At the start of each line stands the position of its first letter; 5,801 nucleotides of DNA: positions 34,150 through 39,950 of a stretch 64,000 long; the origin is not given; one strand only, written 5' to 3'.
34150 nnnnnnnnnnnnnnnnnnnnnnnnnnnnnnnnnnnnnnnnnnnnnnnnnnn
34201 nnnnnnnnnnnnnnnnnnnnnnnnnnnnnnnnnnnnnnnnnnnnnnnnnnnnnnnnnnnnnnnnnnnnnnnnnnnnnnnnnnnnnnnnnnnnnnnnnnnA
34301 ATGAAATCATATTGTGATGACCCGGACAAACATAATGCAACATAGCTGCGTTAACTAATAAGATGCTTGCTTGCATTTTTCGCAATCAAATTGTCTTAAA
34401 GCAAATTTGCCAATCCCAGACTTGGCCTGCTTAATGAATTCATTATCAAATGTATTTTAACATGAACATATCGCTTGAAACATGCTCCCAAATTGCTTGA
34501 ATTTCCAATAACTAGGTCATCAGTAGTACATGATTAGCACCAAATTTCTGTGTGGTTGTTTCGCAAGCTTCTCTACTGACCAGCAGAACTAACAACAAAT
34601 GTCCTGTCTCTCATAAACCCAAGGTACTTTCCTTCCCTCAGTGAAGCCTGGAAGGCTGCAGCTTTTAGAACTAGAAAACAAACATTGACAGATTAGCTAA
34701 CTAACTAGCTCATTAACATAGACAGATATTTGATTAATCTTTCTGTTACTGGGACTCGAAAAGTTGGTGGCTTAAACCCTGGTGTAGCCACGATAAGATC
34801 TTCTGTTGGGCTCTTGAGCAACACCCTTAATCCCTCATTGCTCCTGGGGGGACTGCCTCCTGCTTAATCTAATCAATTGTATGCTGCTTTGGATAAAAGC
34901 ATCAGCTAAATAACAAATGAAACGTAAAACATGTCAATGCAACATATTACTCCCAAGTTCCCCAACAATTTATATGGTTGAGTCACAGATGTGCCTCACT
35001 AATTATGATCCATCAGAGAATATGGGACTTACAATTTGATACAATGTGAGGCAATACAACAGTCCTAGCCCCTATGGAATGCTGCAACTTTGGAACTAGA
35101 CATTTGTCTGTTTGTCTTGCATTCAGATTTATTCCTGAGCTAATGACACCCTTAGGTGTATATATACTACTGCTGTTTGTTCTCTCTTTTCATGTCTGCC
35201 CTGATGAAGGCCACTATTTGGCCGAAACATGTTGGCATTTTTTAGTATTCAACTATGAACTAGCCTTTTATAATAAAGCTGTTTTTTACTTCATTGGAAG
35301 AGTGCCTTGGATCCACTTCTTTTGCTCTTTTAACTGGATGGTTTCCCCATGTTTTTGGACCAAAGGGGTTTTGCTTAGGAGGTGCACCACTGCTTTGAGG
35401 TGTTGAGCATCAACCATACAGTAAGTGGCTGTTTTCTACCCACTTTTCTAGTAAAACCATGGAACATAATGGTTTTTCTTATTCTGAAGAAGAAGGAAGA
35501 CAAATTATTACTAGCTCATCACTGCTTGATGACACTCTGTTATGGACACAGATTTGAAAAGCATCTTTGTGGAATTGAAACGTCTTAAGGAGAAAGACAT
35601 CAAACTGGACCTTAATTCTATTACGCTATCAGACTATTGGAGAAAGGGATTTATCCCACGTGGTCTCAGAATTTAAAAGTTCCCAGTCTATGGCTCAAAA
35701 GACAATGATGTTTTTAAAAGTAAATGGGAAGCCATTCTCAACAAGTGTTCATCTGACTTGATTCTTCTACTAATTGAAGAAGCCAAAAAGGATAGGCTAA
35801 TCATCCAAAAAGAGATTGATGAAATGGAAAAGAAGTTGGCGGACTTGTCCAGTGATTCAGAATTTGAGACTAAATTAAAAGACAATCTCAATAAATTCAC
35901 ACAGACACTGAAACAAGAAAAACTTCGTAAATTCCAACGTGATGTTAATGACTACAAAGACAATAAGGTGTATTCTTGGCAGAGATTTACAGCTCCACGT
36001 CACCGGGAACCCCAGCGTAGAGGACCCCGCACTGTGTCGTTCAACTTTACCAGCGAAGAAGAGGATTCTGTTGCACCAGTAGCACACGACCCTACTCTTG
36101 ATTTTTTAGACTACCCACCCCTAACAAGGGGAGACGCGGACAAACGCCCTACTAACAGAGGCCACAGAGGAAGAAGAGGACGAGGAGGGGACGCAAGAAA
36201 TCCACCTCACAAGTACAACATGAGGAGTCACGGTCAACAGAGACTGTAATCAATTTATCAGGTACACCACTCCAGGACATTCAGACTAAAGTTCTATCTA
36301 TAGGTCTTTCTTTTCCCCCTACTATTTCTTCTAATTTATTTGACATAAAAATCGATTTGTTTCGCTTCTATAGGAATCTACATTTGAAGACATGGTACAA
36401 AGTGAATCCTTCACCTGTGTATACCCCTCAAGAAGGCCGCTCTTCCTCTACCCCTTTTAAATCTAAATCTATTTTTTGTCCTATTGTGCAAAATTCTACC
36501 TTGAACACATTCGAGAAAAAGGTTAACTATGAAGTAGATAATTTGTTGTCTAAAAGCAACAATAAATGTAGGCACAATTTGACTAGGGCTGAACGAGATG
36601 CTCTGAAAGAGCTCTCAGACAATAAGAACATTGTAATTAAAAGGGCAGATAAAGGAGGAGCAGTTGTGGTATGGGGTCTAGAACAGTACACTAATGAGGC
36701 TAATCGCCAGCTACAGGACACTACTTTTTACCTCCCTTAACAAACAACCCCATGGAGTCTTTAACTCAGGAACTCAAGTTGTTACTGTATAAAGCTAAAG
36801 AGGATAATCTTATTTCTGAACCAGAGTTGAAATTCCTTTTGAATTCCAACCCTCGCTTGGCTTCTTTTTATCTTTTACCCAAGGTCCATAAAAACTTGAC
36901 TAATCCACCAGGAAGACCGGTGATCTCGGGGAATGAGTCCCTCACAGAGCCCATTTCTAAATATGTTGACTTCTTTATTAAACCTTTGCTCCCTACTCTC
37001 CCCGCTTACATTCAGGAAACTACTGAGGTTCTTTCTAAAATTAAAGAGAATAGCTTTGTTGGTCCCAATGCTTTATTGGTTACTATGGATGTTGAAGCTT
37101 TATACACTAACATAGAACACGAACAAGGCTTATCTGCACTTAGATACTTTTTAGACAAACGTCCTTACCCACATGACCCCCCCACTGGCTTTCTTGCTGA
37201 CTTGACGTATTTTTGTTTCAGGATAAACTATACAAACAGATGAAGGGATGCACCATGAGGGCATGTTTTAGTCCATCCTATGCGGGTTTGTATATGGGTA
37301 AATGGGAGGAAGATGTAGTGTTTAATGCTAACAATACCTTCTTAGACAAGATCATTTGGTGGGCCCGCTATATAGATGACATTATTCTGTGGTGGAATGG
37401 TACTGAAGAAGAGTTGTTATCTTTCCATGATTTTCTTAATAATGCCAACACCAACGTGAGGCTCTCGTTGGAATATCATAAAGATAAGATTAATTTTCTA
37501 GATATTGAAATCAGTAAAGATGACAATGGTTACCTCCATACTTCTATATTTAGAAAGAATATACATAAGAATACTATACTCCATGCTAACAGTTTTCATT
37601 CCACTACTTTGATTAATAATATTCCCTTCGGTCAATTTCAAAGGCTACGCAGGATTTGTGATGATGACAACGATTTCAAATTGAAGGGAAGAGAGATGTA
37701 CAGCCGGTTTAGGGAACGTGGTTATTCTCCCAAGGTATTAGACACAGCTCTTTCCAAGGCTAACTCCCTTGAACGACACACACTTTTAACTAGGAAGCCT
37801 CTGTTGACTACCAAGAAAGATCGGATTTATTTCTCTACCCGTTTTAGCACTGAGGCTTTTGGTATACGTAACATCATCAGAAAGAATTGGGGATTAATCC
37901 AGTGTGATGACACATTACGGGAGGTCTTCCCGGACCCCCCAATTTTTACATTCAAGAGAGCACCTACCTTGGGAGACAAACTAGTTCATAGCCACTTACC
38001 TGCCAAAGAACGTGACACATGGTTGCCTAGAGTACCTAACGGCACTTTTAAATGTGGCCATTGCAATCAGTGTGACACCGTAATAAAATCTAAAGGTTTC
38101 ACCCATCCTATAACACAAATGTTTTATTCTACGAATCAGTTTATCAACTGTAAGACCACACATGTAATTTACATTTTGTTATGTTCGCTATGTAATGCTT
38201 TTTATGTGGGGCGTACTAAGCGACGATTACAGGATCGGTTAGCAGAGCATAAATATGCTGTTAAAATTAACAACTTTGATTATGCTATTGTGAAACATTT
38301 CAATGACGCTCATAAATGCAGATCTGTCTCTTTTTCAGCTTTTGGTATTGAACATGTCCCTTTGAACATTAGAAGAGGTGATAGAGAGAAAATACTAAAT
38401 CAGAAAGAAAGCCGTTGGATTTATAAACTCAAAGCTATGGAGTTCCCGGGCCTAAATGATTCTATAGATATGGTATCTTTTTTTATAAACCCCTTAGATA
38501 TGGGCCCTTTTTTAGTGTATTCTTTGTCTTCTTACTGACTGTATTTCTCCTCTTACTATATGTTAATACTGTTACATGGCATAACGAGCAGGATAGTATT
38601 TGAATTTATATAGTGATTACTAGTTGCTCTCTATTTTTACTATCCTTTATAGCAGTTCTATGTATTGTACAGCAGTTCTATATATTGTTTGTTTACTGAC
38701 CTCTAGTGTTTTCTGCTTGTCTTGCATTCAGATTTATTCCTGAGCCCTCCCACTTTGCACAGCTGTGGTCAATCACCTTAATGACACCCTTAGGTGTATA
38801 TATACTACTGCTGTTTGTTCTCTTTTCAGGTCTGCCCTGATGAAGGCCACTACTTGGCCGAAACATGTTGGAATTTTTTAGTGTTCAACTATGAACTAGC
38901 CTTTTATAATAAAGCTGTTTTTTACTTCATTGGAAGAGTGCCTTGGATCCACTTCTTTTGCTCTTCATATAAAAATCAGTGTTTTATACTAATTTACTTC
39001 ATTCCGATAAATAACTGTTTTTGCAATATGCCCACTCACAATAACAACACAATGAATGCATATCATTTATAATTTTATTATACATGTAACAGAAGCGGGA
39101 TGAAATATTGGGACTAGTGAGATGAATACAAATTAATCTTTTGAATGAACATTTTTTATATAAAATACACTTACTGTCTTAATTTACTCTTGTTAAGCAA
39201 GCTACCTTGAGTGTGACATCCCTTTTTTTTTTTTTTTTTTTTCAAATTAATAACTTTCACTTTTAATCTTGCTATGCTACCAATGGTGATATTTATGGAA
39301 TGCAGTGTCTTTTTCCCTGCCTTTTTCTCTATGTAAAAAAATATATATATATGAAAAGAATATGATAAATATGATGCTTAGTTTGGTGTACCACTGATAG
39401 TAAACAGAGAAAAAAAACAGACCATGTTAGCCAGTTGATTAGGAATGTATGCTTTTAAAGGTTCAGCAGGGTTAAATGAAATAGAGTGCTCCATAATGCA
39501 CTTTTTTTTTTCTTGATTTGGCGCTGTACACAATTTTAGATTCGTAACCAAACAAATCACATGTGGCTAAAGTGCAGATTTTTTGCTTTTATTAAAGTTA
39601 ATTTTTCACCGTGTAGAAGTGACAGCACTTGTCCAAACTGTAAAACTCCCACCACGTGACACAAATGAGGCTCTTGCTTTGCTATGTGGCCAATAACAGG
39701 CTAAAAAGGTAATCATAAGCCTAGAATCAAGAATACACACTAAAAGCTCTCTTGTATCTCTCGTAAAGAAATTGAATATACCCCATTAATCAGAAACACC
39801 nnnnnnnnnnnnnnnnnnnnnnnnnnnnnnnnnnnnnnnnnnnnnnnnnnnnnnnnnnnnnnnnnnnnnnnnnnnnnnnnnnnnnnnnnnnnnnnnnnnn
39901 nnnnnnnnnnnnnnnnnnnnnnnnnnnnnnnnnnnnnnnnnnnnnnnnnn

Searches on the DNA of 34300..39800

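Call 22: search_rna_families(source=window, start=34300, end=39800, threshold=evalue, max_evalue=5, show_alignments=4)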
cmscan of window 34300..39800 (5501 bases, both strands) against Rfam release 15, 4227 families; matches with E-value up to 5: 2.
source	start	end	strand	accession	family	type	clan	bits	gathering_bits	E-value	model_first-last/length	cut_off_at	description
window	34866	34919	+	RF00436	UnaL2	Cis-reg;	-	42.5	55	6.3e-06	1-54/54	no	UnaL2 LINE 3' element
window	39550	39603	+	RF00460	U1A_PIE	Cis-reg;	-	19.8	50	2.1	1-74/74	no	U1A polyadenylation inhibition element (PIE)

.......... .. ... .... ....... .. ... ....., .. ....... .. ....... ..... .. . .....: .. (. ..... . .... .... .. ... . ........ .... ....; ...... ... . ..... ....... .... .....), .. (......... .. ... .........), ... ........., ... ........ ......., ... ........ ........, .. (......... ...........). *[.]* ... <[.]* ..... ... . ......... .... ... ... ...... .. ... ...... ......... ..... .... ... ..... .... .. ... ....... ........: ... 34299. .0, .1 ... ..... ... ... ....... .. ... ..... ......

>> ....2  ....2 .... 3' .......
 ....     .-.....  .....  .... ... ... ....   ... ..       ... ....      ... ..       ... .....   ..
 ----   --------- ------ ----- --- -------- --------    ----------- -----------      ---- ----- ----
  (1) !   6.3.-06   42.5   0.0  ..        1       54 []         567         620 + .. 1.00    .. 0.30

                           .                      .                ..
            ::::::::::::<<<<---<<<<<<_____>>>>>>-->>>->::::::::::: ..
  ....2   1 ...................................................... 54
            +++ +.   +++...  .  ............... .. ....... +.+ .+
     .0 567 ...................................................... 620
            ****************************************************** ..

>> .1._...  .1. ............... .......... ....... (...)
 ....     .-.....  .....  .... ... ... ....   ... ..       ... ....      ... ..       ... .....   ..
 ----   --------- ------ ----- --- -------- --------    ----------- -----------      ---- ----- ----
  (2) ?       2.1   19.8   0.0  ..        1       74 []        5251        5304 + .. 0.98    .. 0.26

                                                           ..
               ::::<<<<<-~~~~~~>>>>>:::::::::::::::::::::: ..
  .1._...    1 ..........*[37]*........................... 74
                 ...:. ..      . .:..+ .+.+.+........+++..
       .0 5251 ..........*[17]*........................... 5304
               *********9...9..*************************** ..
